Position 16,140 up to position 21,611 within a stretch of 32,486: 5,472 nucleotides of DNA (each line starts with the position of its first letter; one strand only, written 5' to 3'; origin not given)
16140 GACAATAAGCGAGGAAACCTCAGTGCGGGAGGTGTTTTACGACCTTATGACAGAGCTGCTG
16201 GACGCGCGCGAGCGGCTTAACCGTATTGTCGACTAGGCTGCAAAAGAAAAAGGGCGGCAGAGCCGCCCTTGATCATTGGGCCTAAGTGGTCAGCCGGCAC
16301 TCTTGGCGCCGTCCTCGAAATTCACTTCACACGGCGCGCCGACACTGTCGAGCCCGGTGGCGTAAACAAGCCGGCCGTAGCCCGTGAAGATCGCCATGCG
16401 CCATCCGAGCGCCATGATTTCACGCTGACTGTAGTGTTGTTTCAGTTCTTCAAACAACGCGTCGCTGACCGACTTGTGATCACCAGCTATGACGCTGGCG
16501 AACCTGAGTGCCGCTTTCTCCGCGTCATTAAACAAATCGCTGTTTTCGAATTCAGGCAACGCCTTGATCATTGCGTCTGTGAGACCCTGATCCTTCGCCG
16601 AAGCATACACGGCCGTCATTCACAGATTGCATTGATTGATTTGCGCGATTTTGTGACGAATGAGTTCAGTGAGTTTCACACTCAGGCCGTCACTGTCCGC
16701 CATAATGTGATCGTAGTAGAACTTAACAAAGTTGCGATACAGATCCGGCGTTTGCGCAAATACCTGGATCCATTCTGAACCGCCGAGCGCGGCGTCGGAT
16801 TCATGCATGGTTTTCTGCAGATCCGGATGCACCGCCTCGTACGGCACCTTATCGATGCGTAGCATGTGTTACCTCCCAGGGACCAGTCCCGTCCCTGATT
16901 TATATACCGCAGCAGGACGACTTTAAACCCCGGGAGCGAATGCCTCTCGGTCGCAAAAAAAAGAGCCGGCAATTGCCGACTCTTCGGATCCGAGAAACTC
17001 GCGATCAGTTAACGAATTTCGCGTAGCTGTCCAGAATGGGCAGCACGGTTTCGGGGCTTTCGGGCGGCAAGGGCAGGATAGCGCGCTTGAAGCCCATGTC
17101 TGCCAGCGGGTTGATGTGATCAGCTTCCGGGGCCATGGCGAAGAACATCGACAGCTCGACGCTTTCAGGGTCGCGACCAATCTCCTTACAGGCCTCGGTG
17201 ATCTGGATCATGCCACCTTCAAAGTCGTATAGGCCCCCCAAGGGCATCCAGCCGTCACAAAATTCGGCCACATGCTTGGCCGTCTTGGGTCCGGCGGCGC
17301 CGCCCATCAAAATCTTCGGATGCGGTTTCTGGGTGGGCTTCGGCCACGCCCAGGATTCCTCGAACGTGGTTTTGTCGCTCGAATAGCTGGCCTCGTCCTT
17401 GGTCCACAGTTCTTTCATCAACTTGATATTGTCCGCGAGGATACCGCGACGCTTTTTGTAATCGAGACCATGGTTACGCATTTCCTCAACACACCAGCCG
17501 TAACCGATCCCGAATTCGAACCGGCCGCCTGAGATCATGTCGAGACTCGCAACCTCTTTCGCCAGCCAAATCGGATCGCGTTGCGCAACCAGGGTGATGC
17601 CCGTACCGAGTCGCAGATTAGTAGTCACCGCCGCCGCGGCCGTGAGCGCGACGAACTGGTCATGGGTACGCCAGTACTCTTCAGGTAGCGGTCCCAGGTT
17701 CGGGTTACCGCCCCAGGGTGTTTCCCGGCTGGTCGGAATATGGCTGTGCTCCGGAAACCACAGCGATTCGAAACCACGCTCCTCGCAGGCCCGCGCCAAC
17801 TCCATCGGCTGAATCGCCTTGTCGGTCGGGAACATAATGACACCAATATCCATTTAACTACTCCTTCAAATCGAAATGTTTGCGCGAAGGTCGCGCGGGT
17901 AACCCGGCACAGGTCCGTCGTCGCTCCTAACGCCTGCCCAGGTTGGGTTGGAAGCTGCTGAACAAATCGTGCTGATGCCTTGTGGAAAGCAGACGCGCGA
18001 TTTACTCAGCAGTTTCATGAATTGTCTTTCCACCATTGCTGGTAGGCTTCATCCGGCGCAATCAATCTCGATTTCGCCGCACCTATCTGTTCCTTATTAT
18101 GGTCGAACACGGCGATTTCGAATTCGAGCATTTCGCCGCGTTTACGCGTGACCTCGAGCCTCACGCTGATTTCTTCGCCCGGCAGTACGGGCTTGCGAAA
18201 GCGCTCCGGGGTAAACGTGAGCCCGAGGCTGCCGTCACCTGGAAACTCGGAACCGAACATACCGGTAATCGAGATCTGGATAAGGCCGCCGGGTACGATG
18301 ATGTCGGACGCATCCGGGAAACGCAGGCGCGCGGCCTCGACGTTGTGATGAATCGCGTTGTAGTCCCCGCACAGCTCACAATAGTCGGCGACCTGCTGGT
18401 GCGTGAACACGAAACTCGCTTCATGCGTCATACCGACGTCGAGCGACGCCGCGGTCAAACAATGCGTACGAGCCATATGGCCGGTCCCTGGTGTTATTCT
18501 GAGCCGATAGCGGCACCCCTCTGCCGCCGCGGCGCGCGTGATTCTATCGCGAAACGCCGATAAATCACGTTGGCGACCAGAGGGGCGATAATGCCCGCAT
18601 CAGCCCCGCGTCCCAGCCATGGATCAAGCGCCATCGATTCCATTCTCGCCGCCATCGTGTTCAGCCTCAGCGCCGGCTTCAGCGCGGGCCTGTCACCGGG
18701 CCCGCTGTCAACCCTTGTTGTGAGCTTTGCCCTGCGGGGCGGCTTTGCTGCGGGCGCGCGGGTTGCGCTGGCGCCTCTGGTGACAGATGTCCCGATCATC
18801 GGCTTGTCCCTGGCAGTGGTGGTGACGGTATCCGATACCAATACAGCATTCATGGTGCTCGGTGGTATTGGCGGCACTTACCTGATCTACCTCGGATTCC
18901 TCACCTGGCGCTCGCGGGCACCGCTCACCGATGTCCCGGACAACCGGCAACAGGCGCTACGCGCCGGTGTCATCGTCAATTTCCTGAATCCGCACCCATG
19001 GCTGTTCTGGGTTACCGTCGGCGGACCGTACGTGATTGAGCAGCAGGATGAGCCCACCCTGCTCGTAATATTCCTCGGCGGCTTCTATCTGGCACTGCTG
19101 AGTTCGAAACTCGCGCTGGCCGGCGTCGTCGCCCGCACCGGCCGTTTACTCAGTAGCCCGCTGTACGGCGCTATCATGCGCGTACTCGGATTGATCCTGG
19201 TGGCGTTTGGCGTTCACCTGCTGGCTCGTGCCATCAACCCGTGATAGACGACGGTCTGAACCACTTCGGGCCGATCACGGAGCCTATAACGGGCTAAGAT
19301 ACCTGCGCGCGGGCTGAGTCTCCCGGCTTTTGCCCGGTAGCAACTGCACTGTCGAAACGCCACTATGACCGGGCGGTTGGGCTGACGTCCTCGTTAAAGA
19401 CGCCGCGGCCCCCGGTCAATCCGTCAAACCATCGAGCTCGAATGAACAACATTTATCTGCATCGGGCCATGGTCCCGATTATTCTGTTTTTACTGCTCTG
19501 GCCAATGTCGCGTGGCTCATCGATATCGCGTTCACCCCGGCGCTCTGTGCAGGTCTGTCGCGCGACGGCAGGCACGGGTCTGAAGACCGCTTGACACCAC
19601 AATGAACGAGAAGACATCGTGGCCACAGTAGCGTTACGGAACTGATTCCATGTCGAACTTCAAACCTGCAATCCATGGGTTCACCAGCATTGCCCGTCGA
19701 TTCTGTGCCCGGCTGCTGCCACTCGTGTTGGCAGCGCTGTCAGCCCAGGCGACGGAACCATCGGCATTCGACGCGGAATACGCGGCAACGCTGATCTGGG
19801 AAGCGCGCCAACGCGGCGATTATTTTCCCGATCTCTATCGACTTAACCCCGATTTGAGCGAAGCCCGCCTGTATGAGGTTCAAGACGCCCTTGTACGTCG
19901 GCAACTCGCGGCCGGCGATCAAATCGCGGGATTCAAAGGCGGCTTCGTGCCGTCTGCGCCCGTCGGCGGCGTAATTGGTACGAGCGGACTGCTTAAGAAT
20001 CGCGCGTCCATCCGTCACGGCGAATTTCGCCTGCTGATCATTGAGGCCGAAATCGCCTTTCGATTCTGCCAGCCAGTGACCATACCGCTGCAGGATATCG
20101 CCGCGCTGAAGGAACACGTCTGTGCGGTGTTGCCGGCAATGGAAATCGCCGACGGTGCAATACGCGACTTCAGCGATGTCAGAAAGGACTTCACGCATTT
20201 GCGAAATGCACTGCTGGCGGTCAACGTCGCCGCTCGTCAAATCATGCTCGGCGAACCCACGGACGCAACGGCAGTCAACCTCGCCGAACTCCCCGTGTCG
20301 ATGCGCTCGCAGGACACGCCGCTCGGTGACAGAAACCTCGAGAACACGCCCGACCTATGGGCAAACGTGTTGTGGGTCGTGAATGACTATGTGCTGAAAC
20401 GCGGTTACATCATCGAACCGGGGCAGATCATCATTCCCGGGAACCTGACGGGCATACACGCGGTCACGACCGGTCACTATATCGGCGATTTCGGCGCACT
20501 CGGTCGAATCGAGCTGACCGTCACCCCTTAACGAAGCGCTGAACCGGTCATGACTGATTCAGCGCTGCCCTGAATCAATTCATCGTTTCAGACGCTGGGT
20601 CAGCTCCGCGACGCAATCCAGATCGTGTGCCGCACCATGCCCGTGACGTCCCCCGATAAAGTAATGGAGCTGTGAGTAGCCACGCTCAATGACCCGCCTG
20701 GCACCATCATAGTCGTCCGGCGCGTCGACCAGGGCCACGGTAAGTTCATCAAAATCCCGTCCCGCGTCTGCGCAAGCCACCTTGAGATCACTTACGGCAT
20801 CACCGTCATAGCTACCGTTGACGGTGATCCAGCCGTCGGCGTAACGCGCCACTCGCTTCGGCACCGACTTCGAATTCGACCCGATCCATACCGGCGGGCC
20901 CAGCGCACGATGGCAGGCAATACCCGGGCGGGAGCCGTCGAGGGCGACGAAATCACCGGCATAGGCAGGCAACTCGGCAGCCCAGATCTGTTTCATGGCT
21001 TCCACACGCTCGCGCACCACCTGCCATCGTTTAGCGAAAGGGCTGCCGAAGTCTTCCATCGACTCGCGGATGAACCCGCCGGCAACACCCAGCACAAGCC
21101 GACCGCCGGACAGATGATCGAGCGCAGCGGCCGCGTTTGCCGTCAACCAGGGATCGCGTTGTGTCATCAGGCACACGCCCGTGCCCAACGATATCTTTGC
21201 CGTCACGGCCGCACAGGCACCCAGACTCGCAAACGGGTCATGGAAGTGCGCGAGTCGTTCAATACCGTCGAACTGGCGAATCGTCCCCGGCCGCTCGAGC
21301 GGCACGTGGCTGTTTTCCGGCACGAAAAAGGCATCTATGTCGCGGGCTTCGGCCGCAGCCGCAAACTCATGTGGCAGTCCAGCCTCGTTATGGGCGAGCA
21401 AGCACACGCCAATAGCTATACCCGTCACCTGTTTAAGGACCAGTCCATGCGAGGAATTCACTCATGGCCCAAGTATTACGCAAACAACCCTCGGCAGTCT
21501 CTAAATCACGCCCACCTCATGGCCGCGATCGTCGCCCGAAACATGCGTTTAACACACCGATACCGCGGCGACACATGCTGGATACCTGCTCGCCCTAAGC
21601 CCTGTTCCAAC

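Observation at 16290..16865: AhpD/CMD-family gene with in-frame TGA exactly at the resolving Cys of CxxC: candidate selenoprotein (C-N-L-U)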

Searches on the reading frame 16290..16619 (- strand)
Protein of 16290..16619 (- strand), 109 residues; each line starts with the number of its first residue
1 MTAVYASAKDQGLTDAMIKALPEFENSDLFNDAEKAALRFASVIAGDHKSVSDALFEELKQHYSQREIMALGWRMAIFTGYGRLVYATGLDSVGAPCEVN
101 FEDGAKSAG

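Call 15: find_encoding_contigs(protein=window:16290-16619:-, flank=10000, max_places=6)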
Protein window:16290-16619:- (109 aa): 5 contigs read that carry it; 5 places shown.
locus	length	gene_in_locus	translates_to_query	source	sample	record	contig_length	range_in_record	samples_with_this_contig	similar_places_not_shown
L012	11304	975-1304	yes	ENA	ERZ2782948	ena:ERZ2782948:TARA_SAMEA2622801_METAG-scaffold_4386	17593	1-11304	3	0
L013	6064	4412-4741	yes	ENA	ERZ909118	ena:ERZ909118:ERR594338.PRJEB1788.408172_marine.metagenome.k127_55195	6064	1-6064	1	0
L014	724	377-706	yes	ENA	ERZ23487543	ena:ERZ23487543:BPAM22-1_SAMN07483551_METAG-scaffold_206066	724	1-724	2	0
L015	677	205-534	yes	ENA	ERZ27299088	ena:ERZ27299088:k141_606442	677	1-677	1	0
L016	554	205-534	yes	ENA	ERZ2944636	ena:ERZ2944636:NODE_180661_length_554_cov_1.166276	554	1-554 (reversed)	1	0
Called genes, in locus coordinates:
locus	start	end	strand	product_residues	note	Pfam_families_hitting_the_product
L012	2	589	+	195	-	?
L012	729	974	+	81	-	-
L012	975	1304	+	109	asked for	-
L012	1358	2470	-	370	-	PF03060:NMO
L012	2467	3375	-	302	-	PF00296:Bac_luciferase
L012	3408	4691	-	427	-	PF00202:Aminotran_3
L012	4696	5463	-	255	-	PF00106:adh_short, PF08659:KR, PF13561:adh_short_C2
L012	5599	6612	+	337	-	PF01636:APH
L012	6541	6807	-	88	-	PF01425:Amidase (weak)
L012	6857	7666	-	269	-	PF01575:MaoC_dehydratas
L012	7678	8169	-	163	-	PF13577:SnoaL_4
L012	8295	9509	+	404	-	PF00083:Sugar_tr (weak), PF07690:MFS_1, PF13347:MFS_2 (faint)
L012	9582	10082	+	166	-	-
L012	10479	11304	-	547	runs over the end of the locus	PF00501:AMP-binding, PF13193:AMP-binding_C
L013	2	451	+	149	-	?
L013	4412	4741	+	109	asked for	-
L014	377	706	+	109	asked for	-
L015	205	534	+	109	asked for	-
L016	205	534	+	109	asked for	-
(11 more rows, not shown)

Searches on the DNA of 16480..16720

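Call 61: search_rna_families(source=window, start=16480, end=16720, threshold=evalue, max_evalue=10)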
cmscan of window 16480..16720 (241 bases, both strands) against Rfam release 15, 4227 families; matches with E-value up to 10: 1.
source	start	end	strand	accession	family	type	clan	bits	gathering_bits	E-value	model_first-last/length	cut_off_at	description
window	16480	16602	-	RF02671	Ysr35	Gene; sRNA;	-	9.1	428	1.7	1-130/339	3'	Yersinia sRNA 35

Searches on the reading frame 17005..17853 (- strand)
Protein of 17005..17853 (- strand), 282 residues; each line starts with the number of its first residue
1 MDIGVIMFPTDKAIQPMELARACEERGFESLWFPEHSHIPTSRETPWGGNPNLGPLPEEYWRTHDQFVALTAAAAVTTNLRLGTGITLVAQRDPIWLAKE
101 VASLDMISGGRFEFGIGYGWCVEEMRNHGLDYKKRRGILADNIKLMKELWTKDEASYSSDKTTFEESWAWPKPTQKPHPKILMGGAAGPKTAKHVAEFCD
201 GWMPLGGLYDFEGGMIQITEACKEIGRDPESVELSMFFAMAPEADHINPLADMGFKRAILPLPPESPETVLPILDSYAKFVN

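Call 32: search_protein_families(library=pfam, proteins=[window:17005-17853:-], max_evalue=0.001)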
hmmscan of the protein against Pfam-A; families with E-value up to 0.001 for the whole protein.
window:17005-17853:- (282 aa): 1 family
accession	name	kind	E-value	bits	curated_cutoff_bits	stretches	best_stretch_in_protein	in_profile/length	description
PF00296.26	Bac_luciferase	-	1.5e-45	156.4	27.9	1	17-242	26-230/314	Luciferase-like monooxygenase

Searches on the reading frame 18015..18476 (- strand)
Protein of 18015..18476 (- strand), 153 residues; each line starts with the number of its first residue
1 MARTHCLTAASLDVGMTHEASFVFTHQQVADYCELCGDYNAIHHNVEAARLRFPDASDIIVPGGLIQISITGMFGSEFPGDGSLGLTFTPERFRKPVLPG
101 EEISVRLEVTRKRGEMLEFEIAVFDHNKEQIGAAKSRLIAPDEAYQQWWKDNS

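Call 32: search_protein_families(library=pfam, proteins=[window:18015-18476:-], max_evalue=0.001)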
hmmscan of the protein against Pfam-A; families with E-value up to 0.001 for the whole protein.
window:18015-18476:- (153 aa): 1 family
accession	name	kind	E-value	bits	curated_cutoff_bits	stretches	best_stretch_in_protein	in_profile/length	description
PF01575.25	MaoC_dehydratas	-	4.6e-08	33.1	27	1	17-113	11-105/123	MaoC like domain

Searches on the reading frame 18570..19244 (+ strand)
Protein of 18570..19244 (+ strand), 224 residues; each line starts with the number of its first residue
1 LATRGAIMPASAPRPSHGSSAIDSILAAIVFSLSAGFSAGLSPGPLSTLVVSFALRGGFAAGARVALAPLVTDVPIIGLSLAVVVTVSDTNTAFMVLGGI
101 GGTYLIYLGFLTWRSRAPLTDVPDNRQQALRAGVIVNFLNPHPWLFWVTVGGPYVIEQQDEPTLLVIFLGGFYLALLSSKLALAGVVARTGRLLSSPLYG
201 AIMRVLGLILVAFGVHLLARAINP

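Call 32: search_protein_families(library=pfam, proteins=[window:18570-19244:+], max_evalue=0.001)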
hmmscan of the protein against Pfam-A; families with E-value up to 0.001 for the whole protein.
window:18570-19244:+ (224 aa): 1 family
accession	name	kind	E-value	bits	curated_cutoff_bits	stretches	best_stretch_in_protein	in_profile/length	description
PF01810.24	LysE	-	3.5e-22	79.3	25.6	1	40-219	4-191/193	LysE type translocator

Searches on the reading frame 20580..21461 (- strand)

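Call 33: search_protein_families(library=pfam, proteins=[window:20580-21461:-], max_evalue=0.001)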
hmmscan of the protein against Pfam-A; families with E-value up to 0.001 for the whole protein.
window:20580-21461:- (293 aa): 1 family
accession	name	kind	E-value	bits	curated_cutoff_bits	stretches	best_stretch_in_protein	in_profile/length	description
PF00296.26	Bac_luciferase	-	9.9e-38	130.7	27.9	1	32-244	27-224/314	Luciferase-like monooxygenase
